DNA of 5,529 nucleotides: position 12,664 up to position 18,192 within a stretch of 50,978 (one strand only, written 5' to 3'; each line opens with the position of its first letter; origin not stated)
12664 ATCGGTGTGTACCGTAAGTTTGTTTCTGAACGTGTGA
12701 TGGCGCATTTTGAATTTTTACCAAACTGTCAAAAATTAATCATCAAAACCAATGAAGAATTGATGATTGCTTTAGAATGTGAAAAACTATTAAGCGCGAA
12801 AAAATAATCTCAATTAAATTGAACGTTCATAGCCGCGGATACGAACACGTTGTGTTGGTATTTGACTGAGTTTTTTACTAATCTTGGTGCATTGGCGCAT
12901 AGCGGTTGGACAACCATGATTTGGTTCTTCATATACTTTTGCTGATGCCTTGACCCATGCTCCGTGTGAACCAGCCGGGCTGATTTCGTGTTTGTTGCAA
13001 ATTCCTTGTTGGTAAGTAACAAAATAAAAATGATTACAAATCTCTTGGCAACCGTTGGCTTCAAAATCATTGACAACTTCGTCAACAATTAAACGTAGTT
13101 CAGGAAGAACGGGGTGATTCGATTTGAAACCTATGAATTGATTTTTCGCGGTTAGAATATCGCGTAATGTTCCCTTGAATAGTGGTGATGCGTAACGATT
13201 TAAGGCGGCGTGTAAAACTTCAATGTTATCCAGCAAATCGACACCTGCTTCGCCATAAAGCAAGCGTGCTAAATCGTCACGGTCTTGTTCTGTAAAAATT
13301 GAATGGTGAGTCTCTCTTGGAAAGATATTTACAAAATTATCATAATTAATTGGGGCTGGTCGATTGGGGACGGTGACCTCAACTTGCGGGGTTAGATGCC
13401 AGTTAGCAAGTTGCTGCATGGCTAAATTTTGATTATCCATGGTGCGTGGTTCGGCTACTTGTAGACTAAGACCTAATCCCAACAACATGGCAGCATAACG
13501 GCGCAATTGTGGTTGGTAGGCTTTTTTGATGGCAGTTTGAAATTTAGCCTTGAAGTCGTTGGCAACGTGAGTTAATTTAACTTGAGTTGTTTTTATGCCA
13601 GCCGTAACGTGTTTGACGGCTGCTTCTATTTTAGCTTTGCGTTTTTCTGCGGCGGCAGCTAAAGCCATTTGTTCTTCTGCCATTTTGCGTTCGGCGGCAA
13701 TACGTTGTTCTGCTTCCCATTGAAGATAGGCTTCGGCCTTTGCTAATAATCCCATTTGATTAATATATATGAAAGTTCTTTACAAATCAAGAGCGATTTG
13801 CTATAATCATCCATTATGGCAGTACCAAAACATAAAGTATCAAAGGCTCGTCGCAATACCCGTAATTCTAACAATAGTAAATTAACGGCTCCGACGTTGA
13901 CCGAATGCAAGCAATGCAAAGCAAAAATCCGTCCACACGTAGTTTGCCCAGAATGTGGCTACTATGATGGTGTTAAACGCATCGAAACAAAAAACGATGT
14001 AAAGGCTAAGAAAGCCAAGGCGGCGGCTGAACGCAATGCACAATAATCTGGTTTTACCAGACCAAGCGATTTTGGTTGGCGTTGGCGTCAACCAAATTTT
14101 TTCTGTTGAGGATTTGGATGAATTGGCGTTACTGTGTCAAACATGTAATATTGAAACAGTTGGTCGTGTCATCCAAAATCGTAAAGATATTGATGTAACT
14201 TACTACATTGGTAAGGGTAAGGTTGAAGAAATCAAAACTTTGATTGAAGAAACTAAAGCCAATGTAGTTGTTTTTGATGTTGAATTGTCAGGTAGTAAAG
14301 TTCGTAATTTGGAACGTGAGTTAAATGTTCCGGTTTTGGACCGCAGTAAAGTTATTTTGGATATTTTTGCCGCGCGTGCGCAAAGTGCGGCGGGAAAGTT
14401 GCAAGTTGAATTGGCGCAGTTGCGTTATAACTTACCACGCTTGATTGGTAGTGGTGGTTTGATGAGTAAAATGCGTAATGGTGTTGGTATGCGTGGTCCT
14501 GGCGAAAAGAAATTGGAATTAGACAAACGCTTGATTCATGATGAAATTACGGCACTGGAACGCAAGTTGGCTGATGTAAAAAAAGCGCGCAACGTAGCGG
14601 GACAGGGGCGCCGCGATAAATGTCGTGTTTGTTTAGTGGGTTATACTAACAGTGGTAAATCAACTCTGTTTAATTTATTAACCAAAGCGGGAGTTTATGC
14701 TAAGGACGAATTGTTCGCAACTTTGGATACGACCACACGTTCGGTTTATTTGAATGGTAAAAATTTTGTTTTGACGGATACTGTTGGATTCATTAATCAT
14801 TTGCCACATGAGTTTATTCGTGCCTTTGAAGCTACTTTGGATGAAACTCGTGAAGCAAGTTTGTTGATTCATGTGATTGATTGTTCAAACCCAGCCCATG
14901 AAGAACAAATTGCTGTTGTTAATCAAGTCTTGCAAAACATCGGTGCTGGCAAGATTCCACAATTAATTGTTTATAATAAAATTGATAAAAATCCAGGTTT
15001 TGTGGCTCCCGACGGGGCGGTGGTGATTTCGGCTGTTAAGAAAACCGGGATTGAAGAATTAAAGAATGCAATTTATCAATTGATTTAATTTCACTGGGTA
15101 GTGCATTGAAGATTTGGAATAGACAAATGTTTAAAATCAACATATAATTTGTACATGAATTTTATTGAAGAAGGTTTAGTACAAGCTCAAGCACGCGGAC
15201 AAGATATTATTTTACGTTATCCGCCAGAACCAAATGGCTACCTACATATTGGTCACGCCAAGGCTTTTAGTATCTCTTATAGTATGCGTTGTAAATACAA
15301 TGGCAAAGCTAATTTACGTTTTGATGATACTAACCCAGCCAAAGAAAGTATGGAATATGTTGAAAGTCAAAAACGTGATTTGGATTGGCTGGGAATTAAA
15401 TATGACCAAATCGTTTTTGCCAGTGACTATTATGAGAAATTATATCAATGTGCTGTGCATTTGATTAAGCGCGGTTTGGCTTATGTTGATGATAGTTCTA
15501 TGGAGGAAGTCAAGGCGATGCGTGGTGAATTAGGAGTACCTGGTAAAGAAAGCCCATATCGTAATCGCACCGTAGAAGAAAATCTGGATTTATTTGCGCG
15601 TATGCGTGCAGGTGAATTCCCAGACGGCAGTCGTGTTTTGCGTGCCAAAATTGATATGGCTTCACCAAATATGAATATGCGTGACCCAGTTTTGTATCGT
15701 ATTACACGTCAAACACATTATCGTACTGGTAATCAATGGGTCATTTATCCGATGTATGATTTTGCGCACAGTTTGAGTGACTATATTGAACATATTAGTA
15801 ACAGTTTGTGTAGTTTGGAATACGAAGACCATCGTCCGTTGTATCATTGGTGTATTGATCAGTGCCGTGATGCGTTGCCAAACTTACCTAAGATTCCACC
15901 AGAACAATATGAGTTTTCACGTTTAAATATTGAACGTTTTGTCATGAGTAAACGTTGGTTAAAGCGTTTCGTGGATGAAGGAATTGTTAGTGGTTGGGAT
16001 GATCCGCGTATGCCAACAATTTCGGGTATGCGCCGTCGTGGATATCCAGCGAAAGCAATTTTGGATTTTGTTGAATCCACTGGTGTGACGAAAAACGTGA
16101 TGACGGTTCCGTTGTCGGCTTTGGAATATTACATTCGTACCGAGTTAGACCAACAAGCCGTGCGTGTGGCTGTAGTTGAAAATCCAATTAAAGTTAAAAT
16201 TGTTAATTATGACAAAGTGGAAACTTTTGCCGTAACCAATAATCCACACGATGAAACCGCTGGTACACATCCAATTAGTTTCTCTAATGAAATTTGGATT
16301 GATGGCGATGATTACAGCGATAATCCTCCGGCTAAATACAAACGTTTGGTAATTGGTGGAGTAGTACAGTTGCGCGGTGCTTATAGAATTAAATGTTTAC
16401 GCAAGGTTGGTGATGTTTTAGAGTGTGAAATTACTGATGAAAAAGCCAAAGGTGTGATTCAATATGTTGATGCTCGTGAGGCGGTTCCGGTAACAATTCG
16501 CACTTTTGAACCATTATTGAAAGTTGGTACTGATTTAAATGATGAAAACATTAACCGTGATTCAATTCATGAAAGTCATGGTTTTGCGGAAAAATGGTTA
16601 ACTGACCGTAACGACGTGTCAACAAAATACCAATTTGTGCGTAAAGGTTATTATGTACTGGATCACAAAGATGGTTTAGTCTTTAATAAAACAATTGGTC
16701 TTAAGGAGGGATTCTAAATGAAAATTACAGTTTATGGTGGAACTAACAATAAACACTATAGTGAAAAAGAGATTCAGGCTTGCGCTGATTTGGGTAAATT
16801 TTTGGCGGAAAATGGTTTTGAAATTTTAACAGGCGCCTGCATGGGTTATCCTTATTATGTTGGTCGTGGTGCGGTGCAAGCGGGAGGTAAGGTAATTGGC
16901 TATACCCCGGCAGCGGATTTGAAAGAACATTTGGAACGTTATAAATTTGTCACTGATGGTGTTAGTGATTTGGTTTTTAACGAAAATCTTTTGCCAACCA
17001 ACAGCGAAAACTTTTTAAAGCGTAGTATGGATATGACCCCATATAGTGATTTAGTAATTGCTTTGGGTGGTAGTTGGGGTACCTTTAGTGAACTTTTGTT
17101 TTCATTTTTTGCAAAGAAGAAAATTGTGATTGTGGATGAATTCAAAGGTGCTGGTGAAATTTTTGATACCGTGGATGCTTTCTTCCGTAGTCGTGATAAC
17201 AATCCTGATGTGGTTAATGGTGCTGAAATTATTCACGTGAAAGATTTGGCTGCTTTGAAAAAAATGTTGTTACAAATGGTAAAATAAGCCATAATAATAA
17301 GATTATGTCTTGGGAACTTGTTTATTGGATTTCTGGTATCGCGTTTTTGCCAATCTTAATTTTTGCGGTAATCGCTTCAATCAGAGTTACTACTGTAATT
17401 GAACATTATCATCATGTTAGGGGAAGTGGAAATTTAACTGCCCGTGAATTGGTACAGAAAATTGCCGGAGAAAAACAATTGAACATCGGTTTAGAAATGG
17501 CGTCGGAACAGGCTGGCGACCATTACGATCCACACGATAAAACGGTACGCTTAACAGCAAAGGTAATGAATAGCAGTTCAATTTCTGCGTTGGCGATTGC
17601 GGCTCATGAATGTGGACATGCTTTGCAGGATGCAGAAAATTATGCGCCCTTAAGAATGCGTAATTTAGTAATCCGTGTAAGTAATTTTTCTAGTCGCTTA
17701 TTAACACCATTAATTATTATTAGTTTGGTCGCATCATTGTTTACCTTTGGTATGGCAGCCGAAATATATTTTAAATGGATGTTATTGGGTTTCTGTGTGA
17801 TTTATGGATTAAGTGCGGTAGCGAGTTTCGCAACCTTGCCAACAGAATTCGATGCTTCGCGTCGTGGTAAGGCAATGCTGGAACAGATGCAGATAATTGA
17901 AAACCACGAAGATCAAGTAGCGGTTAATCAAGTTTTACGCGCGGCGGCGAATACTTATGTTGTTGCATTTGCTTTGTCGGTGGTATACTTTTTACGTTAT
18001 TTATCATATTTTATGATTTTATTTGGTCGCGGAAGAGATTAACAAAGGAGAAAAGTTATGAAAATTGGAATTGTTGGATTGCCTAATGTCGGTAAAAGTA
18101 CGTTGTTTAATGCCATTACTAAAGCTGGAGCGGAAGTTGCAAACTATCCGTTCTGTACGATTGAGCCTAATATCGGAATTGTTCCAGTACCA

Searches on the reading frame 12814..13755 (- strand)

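Call 5: search_protein_families(library=pfam, proteins=[window:12814-13755:-], max_evalue=1)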
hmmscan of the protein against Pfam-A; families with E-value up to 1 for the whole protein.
window:12814-13755:- (313 aa): 4 families
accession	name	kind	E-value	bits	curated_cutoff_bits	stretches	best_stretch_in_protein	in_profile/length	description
PF07486.17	Hydrolase_2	-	0.068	14.2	27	1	180-230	10-63/100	Cell Wall Hydrolase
PF15996.10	PNISR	-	0.11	13.3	27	1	22-96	96-175/178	Arginine/serine-rich protein PNISR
PF17053.10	GEP5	-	0.15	12.4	36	1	135-255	76-163/221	Genetic interactor of prohibitin 5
PF20709.2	DUF6823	-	0.22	12.5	25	1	12-77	4-68/110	Family of unknown function (DUF6823)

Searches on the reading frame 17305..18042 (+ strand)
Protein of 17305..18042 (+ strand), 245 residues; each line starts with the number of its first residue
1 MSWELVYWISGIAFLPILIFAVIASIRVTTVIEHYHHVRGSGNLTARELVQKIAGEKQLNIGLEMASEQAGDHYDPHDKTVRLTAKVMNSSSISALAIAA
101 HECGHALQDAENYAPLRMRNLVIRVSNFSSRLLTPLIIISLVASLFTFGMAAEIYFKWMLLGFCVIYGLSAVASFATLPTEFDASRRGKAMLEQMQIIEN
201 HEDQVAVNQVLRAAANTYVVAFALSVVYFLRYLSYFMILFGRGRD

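Call 5: search_protein_families(library=pfam, proteins=[window:17305-18042:+], max_evalue=1)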
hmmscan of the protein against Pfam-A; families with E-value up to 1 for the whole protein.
window:17305-18042:+ (245 aa): 5 families
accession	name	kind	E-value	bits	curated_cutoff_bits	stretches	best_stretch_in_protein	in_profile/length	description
PF04298.18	Zn_peptidase_2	-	3.6e-58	197.1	27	1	12-236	3-217/218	Putative neutral zinc metallopeptidase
PF02074.21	Peptidase_M32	-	0.051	12.6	25.1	1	77-108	230-266/489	Carboxypeptidase Taq (M32) metallopeptidase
PF13779.11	DUF4175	-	0.062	11.7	27.3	1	115-191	5-86/825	Domain of unknown function (DUF4175)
PF20573.4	DUF6782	-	0.065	12.9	27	1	45-114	43-109/241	Putative metallopeptidase family (DUF6782)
PF18895.5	T4SS_pilin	-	0.18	12.4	26.6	1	5-28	12-35/71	Type IV secretion system pilin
